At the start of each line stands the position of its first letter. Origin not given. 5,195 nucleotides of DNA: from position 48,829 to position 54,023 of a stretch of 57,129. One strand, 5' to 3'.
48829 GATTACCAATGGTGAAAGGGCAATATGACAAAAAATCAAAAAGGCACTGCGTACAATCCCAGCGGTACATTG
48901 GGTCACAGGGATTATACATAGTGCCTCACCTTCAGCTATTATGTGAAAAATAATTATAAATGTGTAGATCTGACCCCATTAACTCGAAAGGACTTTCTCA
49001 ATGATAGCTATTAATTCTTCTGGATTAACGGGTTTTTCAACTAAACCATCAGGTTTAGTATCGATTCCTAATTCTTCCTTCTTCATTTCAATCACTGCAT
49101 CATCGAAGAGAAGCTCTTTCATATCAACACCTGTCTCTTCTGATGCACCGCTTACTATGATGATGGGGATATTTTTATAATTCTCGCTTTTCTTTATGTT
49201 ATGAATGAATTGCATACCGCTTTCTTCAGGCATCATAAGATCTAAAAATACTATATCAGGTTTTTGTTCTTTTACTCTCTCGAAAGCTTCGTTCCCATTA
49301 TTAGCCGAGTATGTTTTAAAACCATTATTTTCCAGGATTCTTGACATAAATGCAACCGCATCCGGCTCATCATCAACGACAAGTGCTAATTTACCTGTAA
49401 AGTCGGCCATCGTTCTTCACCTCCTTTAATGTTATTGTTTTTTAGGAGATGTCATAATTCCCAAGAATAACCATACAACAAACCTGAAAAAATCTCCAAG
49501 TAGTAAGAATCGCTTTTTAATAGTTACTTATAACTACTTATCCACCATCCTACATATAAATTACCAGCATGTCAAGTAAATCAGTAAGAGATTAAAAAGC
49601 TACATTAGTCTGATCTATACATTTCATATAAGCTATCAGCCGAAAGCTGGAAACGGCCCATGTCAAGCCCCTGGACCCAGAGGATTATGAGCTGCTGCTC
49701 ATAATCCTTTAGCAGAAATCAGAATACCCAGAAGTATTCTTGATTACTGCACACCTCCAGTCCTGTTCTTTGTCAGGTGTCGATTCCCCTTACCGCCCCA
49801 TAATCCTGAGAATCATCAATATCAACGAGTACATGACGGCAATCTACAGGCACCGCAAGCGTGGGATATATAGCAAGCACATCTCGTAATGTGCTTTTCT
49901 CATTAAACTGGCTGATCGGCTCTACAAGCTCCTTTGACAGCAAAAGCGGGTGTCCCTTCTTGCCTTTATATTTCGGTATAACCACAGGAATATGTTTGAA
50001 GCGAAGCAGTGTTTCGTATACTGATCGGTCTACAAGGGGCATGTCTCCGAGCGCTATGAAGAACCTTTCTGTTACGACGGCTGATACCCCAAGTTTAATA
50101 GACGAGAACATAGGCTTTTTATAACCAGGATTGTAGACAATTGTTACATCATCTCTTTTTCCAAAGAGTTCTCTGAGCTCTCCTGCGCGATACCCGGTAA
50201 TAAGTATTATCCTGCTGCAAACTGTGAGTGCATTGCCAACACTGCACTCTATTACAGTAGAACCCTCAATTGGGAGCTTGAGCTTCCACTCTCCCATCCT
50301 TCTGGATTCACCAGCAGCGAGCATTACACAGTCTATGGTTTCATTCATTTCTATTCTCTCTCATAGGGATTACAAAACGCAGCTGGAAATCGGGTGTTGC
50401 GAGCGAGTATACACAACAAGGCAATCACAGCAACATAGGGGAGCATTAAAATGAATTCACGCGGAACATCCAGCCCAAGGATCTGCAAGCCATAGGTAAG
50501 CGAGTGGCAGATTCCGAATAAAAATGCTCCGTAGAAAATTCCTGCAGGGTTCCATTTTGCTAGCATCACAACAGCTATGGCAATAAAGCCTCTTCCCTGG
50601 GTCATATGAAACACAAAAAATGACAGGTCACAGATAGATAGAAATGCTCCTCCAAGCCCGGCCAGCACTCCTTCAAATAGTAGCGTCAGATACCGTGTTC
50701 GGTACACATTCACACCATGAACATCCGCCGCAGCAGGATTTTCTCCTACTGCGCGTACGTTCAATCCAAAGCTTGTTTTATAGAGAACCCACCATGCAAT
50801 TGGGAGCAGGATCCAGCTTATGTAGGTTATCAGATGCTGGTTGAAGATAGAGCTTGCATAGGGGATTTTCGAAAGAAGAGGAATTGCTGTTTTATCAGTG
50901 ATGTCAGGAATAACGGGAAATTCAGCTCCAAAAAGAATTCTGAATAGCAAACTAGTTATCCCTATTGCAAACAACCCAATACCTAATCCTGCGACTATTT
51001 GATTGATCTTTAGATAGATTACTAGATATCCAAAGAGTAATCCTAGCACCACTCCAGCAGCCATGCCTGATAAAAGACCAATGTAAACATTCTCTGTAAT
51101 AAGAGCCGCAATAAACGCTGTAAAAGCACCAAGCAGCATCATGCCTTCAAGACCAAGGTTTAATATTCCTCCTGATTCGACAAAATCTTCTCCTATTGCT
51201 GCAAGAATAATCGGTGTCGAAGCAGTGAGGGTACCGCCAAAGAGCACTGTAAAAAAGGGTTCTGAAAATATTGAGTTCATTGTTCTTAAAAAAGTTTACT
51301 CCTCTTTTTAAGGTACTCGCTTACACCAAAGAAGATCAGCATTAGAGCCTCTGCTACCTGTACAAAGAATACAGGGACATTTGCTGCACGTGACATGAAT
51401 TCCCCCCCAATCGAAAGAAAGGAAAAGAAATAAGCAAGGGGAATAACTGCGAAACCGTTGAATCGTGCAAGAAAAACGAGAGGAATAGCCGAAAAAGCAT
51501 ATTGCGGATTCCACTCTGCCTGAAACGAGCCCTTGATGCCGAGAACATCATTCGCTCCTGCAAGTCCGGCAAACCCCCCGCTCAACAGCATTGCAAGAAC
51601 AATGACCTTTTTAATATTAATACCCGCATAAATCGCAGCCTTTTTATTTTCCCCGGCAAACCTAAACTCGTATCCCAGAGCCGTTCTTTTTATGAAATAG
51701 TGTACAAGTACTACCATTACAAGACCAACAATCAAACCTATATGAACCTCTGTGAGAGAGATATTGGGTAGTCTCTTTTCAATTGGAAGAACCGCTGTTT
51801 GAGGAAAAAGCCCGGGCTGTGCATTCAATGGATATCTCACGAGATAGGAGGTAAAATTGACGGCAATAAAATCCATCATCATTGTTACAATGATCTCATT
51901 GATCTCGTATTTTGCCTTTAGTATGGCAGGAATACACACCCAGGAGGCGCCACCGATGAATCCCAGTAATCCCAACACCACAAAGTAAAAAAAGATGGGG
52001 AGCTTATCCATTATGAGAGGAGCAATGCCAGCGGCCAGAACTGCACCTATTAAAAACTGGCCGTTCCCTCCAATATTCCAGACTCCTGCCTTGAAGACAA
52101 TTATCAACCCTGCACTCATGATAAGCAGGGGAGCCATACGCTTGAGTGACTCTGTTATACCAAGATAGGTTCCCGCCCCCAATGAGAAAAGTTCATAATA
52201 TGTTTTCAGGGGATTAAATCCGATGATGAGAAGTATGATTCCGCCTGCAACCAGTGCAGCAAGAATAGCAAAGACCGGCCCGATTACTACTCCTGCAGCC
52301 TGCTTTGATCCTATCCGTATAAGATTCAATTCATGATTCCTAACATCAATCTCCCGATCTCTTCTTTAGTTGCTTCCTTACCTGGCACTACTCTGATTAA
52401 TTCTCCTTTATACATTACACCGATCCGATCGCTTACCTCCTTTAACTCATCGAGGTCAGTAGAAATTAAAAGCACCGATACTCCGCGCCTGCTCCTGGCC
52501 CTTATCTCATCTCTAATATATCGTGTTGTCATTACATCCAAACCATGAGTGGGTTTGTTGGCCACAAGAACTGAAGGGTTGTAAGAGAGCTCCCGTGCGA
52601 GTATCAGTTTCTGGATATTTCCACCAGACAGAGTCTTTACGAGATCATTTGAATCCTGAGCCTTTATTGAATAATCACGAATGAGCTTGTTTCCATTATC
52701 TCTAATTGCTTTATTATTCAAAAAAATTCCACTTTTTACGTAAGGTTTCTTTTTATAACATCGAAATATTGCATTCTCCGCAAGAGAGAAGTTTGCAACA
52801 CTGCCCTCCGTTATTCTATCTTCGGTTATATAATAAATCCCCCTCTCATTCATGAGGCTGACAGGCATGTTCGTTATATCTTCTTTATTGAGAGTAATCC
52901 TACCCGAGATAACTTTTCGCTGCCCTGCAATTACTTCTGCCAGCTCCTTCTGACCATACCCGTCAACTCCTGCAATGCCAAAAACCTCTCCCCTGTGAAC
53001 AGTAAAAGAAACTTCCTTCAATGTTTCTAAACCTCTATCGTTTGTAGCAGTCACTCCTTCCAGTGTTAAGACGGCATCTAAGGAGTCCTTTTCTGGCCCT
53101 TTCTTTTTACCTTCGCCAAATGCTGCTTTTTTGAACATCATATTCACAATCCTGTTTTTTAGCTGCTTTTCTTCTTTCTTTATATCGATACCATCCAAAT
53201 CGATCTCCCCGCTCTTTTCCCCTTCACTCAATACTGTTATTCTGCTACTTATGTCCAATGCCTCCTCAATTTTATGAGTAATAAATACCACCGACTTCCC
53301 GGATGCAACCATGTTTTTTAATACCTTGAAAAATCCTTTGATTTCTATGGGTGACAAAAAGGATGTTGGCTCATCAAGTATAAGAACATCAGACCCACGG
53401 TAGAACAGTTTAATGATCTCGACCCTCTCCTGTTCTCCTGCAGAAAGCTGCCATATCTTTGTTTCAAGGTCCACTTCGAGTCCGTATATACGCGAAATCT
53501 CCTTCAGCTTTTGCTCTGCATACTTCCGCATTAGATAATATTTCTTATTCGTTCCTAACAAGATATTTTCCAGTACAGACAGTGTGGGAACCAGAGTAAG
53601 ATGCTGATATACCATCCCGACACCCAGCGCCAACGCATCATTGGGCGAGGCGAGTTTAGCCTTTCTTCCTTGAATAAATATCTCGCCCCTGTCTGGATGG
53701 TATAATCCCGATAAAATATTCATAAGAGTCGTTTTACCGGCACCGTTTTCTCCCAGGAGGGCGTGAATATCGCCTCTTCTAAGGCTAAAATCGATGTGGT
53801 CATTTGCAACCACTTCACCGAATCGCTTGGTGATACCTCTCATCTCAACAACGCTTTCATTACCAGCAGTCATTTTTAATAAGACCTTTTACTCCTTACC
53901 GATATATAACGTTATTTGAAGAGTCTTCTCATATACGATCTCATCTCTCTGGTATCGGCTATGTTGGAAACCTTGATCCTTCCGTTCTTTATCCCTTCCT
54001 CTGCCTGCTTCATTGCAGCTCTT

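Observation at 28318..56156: A 28-kb purine/urate-type catabolic supercluster that keeps the ygfK-ssnA-ygeW markers but has non-canonical membership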

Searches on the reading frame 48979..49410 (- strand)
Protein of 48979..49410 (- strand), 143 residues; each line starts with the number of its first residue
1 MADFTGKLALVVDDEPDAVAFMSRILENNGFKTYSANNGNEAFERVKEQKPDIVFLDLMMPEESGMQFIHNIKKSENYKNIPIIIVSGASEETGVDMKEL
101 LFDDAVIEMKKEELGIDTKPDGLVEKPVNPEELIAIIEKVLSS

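Call 4: search_protein_families(library=ncbifam, proteins=[window:48979-49410:-], max_evalue=0.00001)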
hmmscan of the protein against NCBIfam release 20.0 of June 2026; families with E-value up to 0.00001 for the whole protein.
window:48979-49410:- (143 aa): 77 families (the best 25 are shown)
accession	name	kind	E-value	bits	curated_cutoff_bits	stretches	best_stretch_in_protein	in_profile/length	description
NF045717.1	DVU0259_DivK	exception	4.2e-27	94.6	160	1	9-92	5-88/117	DVU0259 family response regulator domain-containing protein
TIGR02154.1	PhoB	equivalog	1.5e-22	80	296.2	1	9-141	5-120/226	phosphate regulon transcriptional regulator PhoB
NF040689.1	MtrAB_MtrA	equivalog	4.9e-18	65.3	300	1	10-138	2-110/219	MtrAB system response regulator MtrA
NF007546.0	PRK10161.1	equivalog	2.9e-17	63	471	1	9-141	5-120/229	phosphate response regulator transcription factor PhoB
NF040534.1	resp_reg_YycF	equivalog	3.4e-17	62.5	340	1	9-105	3-97/231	response regulator YycF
NF007135.0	PRK09581.1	equivalog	6.2e-16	58.2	474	1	10-90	6-86/457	PleD family two-component system response regulator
NF045944.1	ResRegRpaBCyano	equivalog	1.3e-15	57.4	330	1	10-91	1-79/229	response regulator transcription factor RpaB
NF007005.1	PRK09468.1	equivalog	4.6e-15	55.7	331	1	9-141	6-119/237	osmolarity response regulator transcription factor OmpR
NF033117.2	vanR_ACDEGLN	exception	9.7e-15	54.8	350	1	10-93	2-82/226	VanR-ABDEGLN family response regulator transcription factor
NF053854.1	RespRegPhoBBctds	equivalog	9.8e-15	54.5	270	1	10-92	2-83/225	two-component system response regulator PhoB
NF007982.1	PRK10710.1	equivalog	1.1e-14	54.6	380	1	8-93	9-91/235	envelope stress response regulator BaeR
NF007969.0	PRK10693.1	equivalog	1.4e-14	53.8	329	1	4-95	5-94/337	two-component system response regulator RssB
NF052313.1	T9SS_RR_PorX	equivalog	3.2e-14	52.6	300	1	10-141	4-116/513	T9SS response regulator signal transducer PorX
NF051870.1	NAssimRespRegNtrX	equivalog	3.5e-14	52.5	600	1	10-91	5-86/452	nitrogen assimilation response regulator NtrX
NF047793.1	ResRegPgtA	equivalog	8e-14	51.3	650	1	10-142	9-122/414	two-component system response regulator PgtA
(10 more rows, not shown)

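Call 75: search_protein_families(library=pfam, proteins=[window:48979-49410:-], max_evalue=0.001)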
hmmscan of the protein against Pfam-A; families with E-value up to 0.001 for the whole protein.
window:48979-49410:- (143 aa): 1 family
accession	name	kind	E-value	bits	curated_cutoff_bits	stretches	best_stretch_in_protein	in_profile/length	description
PF00072.30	Response_reg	-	2.3e-23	82.9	30.2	1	10-93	2-83/111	Response regulator receiver domain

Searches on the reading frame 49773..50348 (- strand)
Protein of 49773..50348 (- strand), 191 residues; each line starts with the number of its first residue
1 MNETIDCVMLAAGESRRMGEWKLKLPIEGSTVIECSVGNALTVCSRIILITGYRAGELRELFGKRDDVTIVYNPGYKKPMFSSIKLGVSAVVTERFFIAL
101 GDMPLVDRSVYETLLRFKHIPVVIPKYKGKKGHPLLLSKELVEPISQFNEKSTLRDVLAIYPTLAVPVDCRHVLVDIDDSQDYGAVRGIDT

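Call 4: search_protein_families(library=ncbifam, proteins=[window:49773-50348:-], max_evalue=0.00001)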
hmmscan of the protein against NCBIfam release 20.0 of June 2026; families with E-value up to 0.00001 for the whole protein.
window:49773-50348:- (191 aa): 9 families
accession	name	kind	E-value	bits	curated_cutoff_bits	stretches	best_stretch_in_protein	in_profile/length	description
TIGR03310.1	matur_MocA_YgfJ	equivalog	1.4e-47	162.1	186.45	1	6-184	1-186/188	molybdenum cofactor cytidylyltransferase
NF045665.1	NTPtran_DVU1551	equivalog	8.7e-39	133.5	315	1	7-186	3-189/359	DVU_1551 family NTP transferase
NF045782.1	NicBOxredNboR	equivalog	7.9e-12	45.3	260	1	5-172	9-189/206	nicotine blue oxidoreductase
TIGR03202.1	pucB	equivalog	6e-11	42.4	235.05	1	7-183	3-192/192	xanthine dehydrogenase accessory protein PucB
NF001457.0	PRK00317.1-3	equivalog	9e-11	41.6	164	1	6-117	3-112/200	molybdenum cofactor guanylyltransferase MobA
NF053639.1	Mfer334_fam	equivalog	3.4e-08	33.6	260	1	11-115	6-123/209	pseudomurein biosynthesis protein PmurB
NF011056.0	PRK14489.1-1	equivalog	4.1e-07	29.5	379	1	6-148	7-145/363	bifunctional molybdenum cofactor guanylyltransferase MobA/molybdopterin-guanine dinucleotide biosynthesis adaptor protein MobB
NF001837.0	PRK00560.1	equivalog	6.9e-07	29.2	182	1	2-183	6-184/196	molybdenum cofactor guanylyltransferase MobA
TIGR03992.1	Arch_glmU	subfamily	3.3e-06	26.2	292.1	1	6-119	2-122/393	bifunctional sugar-1-phosphate nucleotidylyltransferase/acetyltransferase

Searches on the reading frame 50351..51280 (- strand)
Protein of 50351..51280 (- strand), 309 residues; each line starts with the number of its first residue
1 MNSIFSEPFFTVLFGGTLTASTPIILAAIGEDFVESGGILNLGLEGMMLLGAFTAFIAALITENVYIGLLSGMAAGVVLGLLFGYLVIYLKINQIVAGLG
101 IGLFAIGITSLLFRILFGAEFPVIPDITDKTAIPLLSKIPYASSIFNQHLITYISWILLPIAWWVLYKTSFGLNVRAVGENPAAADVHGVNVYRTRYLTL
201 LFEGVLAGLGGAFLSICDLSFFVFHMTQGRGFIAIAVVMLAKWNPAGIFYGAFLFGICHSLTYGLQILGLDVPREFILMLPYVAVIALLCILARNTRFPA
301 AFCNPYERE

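Call 4: search_protein_families(library=ncbifam, proteins=[window:50351-51280:-], max_evalue=0.00001)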
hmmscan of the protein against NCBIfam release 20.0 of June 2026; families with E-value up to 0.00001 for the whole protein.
window:50351-51280:- (309 aa): 10 families
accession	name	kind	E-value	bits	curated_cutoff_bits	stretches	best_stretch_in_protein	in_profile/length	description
NF047928.1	ABC_B6_perm_1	equivalog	1.7e-82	277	465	1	1-308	1-308/311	putative B6 ABC transporter permease subunit 1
NF047929.1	ABC_B6_perm_2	equivalog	1.2e-14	54.2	400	1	16-286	48-318/337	putative B6 ABC transporter permease subunit 2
NF007014.0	PRK09478.1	equivalog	3.8e-13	49.5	386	1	62-213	102-248/336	galactose/methyl galactoside ABC transporter permease MglC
NF008441.0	PRK11285.1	equivalog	2.8e-12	46.4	378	1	17-215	59-245/333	L-arabinose ABC transporter permease AraH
TIGR03409.1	urea_trans_UrtB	equivalog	1.8e-09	37.7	250.3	1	24-217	14-213/291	urea ABC transporter permease subunit UrtB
TIGR03622.1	urea_t_UrtB_arc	equivalog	1.2e-08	34.6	374.25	1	24-216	14-203/284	urea ABC transporter, permease protein UrtB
NF008630.0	PRK11618.1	equivalog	2.4e-07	30.3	363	1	14-240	36-254/331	galactofuranose ABC transporter, permease protein YjfF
NF007067.0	PRK09512.1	equivalog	1.1e-06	28.1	398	1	26-271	58-298/321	ribose ABC transporter permease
NF041862.1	YtfT_transport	equivalog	2.4e-06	26.9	535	1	18-213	60-243/339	galactofuranose ABC transporter, ATP-binding protein YtfT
NF011961.0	PRK15432.1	equivalog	4.9e-06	26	388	1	24-241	47-251/344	autoinducer 2 ABC transporter permease LsrC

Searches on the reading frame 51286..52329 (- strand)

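Call 4: search_protein_families(library=ncbifam, proteins=[window:51286-52329:-], max_evalue=0.00001)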
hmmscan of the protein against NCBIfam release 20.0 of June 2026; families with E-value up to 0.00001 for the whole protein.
window:51286-52329:- (347 aa): 4 families
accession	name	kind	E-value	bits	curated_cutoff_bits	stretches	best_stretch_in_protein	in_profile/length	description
NF047929.1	ABC_B6_perm_2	equivalog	1.2e-104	350.1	400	1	17-345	5-333/337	putative B6 ABC transporter permease subunit 2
NF047928.1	ABC_B6_perm_1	equivalog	1.7e-13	50.4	465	1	65-333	21-291/311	putative B6 ABC transporter permease subunit 1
NF007252.0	PRK09699.1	equivalog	5.8e-09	35.7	396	1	192-261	173-242/326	D-allose ABC transporter permease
NF011961.0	PRK15432.1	equivalog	3e-06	26.7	388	1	193-258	158-222/344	autoinducer 2 ABC transporter permease LsrC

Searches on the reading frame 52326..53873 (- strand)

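Call 5: search_protein_families(library=ncbifam, proteins=[window:52326-53873:-], max_evalue=0.00001)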
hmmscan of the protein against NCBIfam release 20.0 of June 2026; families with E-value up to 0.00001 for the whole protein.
window:52326-53873:- (515 aa): 187 families (the best 25 are shown)
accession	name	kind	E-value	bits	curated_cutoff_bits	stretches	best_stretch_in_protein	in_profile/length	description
NF047930.1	ABC_ATP_B6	equivalog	1.1e-165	552.2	670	1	8-512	2-510/510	putative B6 ABC transporter ATP-binding protein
NF011967.0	PRK15439.1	equivalog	4.7e-100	335.4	586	1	5-512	8-501/510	autoinducer 2 ABC transporter ATP-binding protein LsrA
NF008442.0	PRK11288.1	equivalog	2.3e-99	333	689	1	6-509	5-494/504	L-arabinose ABC transporter ATP-binding protein AraG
NF007253.0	PRK09700.1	equivalog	9.6e-92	308.2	772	1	7-508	4-504/510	D-allose ABC transporter ATP-binding protein AlsA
NF010069.0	PRK13549.1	equivalog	1.7e-91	307.2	699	1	6-506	3-497/513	xylose ABC transporter ATP-binding protein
NF041861.1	YtfR_transport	equivalog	5.1e-91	305.5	850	1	9-506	2-486/492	galactofuranose ABC transporter, ATP-binding protein YtfR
NF040905.2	GguA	equivalog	5.6e-88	295.5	810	1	9-510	2-500/500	multiple monosaccharide ABC transporter ATP-binding protein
NF008215.0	PRK10982.1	equivalog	3.7e-87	293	828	1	5-509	10-501/506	galactose/methyl galactoside ABC transporter ATP-binding protein MglA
NF008030.0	PRK10762.1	equivalog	2e-84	284.1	745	1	6-506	2-487/501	ribose ABC transporter ATP-binding protein RbsA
TIGR02633.1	xylG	equivalog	5.7e-78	262.6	723.65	1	9-506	2-495/500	D-xylose ABC transporter ATP-binding protein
TIGR01188.1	drrA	subfamily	3e-58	197.5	312.45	2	16-219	1-201/302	daunorubicin resistance ABC transporter, ATP-binding protein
NF040840.2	tungstate_WtpC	equivalog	3.3e-54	184.5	440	2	9-220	2-209/347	tungstate ABC transporter ATP-binding protein WtpC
TIGR03864.1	PQQ_ABC_ATP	hypoth_equivalog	1.1e-53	182.1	302.25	2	9-219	2-209/236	ABC transporter, ATP-binding subunit, PQQ-dependent alcohol dehydrogenase system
TIGR00968.1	3a0106s01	subfamily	6.1e-53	179.8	342.75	2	11-219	3-208/237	sulfate ABC transporter ATP-binding protein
TIGR04521.1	ECF_ATPase_2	equivalog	4.9e-52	176.7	330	2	23-220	20-223/279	energy-coupling factor transporter ATPase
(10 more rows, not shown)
